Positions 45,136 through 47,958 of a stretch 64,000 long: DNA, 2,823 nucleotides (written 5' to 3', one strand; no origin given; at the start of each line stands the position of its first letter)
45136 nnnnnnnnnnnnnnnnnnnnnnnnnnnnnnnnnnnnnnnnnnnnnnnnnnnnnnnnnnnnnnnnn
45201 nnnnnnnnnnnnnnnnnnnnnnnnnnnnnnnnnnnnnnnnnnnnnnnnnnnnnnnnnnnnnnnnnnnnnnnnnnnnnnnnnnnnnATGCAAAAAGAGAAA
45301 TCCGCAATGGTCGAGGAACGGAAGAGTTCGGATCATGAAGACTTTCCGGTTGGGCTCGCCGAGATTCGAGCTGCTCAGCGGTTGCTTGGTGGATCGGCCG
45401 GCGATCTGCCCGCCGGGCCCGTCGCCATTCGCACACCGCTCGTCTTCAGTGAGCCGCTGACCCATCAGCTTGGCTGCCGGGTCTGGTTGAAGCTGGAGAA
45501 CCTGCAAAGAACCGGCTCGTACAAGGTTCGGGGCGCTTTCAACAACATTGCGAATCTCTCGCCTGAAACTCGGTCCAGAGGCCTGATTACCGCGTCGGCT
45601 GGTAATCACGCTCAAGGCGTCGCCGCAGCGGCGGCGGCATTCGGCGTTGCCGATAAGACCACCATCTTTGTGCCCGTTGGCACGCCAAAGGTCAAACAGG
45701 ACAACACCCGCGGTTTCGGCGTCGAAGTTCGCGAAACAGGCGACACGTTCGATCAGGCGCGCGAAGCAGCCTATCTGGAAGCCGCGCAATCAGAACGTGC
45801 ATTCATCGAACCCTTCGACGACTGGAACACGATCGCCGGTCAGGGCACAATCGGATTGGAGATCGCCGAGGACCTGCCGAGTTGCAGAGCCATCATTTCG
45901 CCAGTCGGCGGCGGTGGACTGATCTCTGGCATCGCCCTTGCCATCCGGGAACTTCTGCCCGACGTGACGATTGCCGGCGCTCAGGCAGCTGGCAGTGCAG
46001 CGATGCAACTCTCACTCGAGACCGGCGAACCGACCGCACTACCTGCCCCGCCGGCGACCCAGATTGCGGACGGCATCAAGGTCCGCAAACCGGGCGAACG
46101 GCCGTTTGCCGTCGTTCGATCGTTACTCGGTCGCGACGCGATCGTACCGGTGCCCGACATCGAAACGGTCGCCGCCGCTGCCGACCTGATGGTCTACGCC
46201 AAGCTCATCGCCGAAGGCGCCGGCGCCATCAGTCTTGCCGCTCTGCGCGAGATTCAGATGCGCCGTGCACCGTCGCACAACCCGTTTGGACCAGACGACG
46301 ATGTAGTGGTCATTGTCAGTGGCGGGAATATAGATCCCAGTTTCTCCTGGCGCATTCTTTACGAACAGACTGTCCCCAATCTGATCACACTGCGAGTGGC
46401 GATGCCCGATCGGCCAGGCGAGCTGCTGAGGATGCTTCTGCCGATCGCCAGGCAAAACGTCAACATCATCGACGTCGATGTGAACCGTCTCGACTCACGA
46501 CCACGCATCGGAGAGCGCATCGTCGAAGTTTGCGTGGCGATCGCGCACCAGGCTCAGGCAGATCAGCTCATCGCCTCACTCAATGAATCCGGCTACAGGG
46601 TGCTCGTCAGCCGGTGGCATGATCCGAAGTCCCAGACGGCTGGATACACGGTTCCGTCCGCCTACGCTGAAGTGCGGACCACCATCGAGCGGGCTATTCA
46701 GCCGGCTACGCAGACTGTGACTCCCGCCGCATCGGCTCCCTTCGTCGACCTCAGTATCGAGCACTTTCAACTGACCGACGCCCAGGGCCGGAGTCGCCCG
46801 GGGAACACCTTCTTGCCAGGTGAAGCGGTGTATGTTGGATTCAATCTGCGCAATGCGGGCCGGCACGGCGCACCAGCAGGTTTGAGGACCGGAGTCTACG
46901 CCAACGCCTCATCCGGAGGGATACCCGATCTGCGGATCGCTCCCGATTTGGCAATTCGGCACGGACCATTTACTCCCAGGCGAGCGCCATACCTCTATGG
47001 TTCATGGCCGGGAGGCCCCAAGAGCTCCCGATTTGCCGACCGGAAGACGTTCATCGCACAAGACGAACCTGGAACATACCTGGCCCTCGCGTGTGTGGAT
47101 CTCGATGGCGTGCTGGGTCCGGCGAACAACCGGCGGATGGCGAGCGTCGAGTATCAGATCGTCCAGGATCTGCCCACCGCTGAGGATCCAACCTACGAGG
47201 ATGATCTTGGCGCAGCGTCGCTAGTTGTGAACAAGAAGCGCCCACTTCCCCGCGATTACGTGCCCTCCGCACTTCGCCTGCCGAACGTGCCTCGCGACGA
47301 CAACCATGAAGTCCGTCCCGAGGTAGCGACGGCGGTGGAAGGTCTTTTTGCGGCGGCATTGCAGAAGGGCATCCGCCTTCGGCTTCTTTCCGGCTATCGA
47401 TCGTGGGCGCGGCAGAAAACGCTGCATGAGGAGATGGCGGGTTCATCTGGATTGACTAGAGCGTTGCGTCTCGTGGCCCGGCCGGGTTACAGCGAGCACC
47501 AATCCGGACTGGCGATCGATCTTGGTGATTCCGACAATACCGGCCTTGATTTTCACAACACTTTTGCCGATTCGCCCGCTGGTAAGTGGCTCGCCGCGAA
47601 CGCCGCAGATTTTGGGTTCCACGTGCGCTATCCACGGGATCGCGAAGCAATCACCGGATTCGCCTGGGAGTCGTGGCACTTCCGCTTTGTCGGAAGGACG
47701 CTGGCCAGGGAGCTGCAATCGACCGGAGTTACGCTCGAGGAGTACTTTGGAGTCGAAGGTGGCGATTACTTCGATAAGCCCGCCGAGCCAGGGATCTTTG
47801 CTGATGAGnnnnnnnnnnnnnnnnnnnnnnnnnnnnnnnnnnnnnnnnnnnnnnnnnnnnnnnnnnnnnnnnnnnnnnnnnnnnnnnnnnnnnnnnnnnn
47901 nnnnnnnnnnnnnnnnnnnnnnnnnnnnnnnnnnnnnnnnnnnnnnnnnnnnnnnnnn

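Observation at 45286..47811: Single ORF fusing a threonine/serine dehydratase-like PLP enzyme to a VanY-type D,D-carboxypeptidase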

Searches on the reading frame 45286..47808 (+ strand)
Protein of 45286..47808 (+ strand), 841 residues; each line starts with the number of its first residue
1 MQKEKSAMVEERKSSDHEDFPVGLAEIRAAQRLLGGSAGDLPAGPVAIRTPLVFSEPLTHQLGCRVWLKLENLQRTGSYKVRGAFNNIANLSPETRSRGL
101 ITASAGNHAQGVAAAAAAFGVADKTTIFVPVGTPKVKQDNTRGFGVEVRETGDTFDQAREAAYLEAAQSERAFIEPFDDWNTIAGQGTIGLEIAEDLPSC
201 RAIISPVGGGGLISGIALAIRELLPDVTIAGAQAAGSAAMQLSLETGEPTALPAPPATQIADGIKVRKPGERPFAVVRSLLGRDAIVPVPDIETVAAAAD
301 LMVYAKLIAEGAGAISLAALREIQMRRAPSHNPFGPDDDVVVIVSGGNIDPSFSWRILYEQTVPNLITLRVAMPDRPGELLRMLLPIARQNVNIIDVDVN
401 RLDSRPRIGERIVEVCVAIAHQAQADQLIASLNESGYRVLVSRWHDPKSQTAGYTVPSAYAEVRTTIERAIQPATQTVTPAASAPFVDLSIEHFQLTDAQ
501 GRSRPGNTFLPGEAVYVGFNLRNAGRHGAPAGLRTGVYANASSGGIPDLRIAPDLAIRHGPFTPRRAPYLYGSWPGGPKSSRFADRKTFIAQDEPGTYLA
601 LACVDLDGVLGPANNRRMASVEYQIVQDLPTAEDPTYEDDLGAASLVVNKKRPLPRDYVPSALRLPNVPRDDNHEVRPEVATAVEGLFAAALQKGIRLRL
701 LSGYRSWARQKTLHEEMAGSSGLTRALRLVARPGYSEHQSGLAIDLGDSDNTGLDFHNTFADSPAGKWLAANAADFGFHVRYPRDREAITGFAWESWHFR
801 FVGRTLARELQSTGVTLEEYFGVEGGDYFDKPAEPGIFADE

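Call 4: search_protein_families(library=pfam, proteins=[window:45286-47808:+], max_evalue=0.1)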
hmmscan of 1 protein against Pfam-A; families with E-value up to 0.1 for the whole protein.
window:45286-47808:+ (841 aa): 3 families
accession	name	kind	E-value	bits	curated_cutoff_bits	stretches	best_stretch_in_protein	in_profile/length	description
PF00291.31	PALP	-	1.8e-72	244.6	35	1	48-346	6-295/295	Pyridoxal-phosphate dependent enzyme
PF02557.22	VanY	-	2.6e-39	134.4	25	1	674-803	2-131/132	D-alanyl-D-alanine carboxypeptidase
PF01842.31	ACT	-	0.0011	19.1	27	1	368-422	2-54/66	ACT domain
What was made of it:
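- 45427..46323 (+): PLP fold-type-II catalytic domain, residues 48-346. Thr/Ser ammonia-lyase type, with K80 as the Schiff-base lysine. Pfam PALP E 1.8e-72 (call 4).
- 46336..46620 (+): ACT-like regulatory domain, about residues 351-445. It is the most conserved part of the protein. The Pfam ACT hit is weak (call 4).
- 47218..47775 (+): M15B zinc peptidase domain, LdcB/VanY type, about residues 645-830. Inferred roles by alignment to SpLdcB: R in SGYRS, H and D in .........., E and H in ESWH. Pfam VanY E 2.6e-39 (call 4).
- On Peptidase M15B / Pfam VanY (PF02557): 134.4 bits against 25 (call 4).
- Checked: Pfam PALP, residues 48-346, E 1.8e-72 (call 4). Pfam VanY PF02557, residues 674-803, E 2.6e-39 (call 4).
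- Pfam files the domain under VanY (call 4).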

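Call 5: search_protein_families(library=ncbifam, proteins=[window:45286-47808:+], max_evalue=0.01)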
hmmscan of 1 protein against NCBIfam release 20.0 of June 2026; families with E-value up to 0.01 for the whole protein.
window:45286-47808:+ (841 aa): 46 families (the best 25 are shown)
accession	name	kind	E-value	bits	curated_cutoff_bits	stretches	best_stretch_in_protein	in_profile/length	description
TIGR01127.1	ilvA_1Cterm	equivalog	5.1e-98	328.5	378.75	1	50-440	1-379/380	threonine ammonia-lyase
NF005600.0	PRK07334.1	equivalog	3.6e-92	309.1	496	1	17-439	5-404/408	threonine ammonia-lyase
NF006389.0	PRK08638.1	equivalog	3.5e-78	262.9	453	1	47-351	25-317/333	bifunctional threonine ammonia-lyase/L-serine ammonia-lyase TdcB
NF006390.0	PRK08639.1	equivalog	1.1e-76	258.4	421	1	46-438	22-403/418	threonine ammonia-lyase IlvA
NF006674.0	PRK09224.1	subfamily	3.1e-75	253.8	577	1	46-440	22-401/508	threonine ammonia-lyase IlvA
TIGR01124.1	ilvA_2Cterm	equivalog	1.6e-70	238.2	411.3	1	46-440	14-393/499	threonine ammonia-lyase, biosynthetic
NF005680.0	PRK07476.1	equivalog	1.6e-69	234.4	413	1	48-361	22-323/326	hydroxyectoine utilization dehydratase EutB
TIGR02079.1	THD1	equivalog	2e-68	231.1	440.55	1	46-434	13-391/410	threonine ammonia-lyase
NF009130.0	PRK12483.1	subfamily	1.5e-65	221.8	801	1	46-440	34-414/521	threonine ammonia-lyase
NF005292.0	PRK06815.1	equivalog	9.4e-65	218.7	371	1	49-349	21-308/320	threonine/serine dehydratase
NF005454.0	PRK07048.1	equivalog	9.7e-60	202.4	452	1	46-351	22-313/324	threo-3-hydroxy-L-aspartate ammonia-lyase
NF006094.0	PRK08246.1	subfamily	3.3e-57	194.3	331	1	48-352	22-307/310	serine/threonine dehydratase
TIGR02991.1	ectoine_eutB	equivalog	8.8e-56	189.2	413.35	1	49-358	19-315/317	hydroxyectoine utilization dehydratase EutB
NF005147.0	PRK06608.1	equivalog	1.2e-54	185.4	380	1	49-360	24-322/339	serine/threonine dehydratase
NF006455.0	PRK08813.1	equivalog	1.3e-54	185.9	489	1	55-353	39-314/374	threonine dehydratase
NF041194.1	LD_carboxy_LdcB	exception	1.9e-35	122.5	275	1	646-828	18-180/180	LD-carboxypeptidase LdcB/DacB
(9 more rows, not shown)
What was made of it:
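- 46336..46620 (+): TIGR01127 ilvA_1Cterm covers residues 50-440 (call 5).
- On Threonine ammonia-lyase, short form (TIGR01127 ilvA_1Cterm): The TIGR01127 alignment covers residues 50-440 against model positions 1-379 of 380 (call 5). NF005600 scores 309 against 496 (call 5).
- On LdcB LD-carboxypeptidase (NF041194): It is nevertheless the best-scoring M15B model (call 5).
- On VanXY / van-type resistance cassette: vanXY scores 107.6 against 250, and the vanY models score 74-84 against 400-425 (call 5).
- Closest known: LdcB. Different: It scores below NCBI's LdcB cut-off (call 5).
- Checked: TIGR01127 ilvA_1Cterm aligns residues 50-440 to model positions 1-379 of 380 (calls 4, 5).
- The NCBIfam LdcB model scores above the vanXY and vanY models (call 5). 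The PLP half scores below NCBI's equivalog cut-offs (TIGR01127 328.5 against 378.75; call 5). The PLP half misses the threonine ammonia-lyase equivalog cut-offs (call 5).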

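Call 6: search_solved_structures(query=window:45286-47808:+, max_evalue=0.001)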
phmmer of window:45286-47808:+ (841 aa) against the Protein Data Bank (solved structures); distinct sequences matched with E-value up to 0.001: 64 (the best 60 are shown).
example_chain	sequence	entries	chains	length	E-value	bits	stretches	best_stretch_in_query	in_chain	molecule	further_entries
2gn0_A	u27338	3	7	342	3.2e-55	191.2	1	52-352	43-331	Threonine dehydratase catabolic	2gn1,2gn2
3iau_A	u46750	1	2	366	1.1e-51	179.5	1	42-351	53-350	Threonine deaminase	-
8y1j_A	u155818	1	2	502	2.8e-49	171.5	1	46-389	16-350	L-threonine dehydratase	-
8zkv_A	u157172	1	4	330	6.9e-49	170.2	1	45-348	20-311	L-threonine dehydratase biosynthetic IlvA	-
43cq_A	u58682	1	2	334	7.3e-49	170.1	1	45-335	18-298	L-threonine dehydratase biosynthetic IlvA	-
1tdj_A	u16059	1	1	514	1.6e-48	169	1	45-384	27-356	BIOSYNTHETIC THREONINE DEAMINASE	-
9d2q_A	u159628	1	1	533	1.8e-48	168.8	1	45-384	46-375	L-threonine dehydratase biosynthetic IlvA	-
5cvc_A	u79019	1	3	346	3.2e-43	151.4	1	44-361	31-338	Serine racemase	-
1ve5_A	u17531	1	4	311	9.5e-43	149.9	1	44-325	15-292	Threonine deaminase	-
6lut_A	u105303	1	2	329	9.6e-40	140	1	49-358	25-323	Probable serine racemase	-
4ox3_A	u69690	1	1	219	5.7e-38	134.1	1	619-821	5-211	Putative carboxypeptidase YodJ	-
1v71_A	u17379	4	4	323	3.2e-37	131.6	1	47-350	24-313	Hypothetical protein C320.14 in chromosome III | Uncharacterized protein C320.14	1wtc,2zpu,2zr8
4mph_A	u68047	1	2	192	5e-37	131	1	643-822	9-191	D-alanyl-D-alanine carboxypeptidase family protein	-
4jid_A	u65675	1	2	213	6.3e-37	130.6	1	642-822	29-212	D-alanyl-D-alanine carboxypeptidase family protein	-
3hmk_A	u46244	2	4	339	7.1e-36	127.1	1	50-364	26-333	Serine racemase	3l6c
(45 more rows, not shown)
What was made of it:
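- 45427..46323 (+): The best PDB hits are TdcB and IlvA (call 6).
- On Fold-type-II serine/aspartate racemases: Racemases score lower than dehydratases (call 6).
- Fold-type-II enzymes include serine racemases, which appear among the PDB hits at lower scores (call 6).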
